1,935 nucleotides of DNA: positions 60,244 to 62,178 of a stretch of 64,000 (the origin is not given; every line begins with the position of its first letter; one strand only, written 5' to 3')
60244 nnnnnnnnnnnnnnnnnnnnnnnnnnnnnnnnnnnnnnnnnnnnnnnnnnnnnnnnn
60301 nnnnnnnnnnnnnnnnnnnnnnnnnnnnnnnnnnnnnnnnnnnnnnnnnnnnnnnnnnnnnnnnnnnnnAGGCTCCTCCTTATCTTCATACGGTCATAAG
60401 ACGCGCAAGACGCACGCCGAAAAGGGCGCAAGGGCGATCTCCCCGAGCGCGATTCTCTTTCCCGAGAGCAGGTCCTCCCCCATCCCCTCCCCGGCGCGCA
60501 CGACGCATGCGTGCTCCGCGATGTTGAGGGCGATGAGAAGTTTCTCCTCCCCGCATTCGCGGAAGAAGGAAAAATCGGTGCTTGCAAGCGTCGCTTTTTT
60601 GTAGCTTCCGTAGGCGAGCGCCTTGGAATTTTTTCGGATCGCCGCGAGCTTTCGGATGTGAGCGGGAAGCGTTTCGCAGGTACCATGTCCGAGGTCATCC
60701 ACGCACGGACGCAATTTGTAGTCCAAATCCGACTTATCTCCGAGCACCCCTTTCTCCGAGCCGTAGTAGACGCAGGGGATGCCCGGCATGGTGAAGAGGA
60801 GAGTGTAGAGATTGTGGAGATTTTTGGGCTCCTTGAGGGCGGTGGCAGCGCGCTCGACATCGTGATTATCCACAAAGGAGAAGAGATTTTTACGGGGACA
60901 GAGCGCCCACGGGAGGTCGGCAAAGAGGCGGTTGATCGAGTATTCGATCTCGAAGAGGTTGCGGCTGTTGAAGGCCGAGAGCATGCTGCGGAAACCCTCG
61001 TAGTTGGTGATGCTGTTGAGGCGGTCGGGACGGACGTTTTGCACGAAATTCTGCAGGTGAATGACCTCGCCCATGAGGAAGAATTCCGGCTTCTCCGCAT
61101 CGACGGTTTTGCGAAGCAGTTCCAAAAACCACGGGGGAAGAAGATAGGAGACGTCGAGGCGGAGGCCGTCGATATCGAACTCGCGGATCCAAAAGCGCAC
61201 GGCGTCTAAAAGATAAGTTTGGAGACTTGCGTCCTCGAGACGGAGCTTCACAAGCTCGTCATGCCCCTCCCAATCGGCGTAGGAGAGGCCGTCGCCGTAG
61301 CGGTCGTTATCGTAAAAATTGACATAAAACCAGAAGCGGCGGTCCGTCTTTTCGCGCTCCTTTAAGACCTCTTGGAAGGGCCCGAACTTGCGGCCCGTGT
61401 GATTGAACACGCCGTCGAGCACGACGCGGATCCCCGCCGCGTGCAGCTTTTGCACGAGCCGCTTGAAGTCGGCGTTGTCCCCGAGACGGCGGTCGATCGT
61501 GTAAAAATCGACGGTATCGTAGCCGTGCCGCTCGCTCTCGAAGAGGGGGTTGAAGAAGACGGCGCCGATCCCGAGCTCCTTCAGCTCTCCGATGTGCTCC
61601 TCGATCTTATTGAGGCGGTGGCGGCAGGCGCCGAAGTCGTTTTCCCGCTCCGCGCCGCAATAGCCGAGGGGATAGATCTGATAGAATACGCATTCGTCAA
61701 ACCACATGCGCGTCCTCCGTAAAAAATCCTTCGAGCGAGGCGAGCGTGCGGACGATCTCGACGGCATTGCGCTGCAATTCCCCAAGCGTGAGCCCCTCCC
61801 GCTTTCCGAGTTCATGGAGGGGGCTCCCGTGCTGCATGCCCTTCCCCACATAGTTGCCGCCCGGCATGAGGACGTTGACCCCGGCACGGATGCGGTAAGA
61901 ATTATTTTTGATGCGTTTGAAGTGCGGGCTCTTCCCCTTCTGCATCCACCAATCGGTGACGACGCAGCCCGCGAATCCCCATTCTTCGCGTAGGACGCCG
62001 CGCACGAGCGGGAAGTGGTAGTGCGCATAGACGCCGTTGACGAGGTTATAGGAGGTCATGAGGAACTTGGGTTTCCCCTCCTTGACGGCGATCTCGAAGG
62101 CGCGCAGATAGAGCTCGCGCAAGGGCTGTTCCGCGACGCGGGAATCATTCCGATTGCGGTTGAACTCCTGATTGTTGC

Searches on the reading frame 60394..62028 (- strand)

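Call 31: search_protein_families(library=pfam, proteins=[window:60394-62028:-], max_evalue=0.001)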
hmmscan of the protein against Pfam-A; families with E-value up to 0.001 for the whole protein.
window:60394-62028:- (544 aa): 1 family
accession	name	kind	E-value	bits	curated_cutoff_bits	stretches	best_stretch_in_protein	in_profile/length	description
PF00128.31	Alpha-amylase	-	2.2e-46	159.5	22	1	138-432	17-360/446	Alpha amylase, catalytic domain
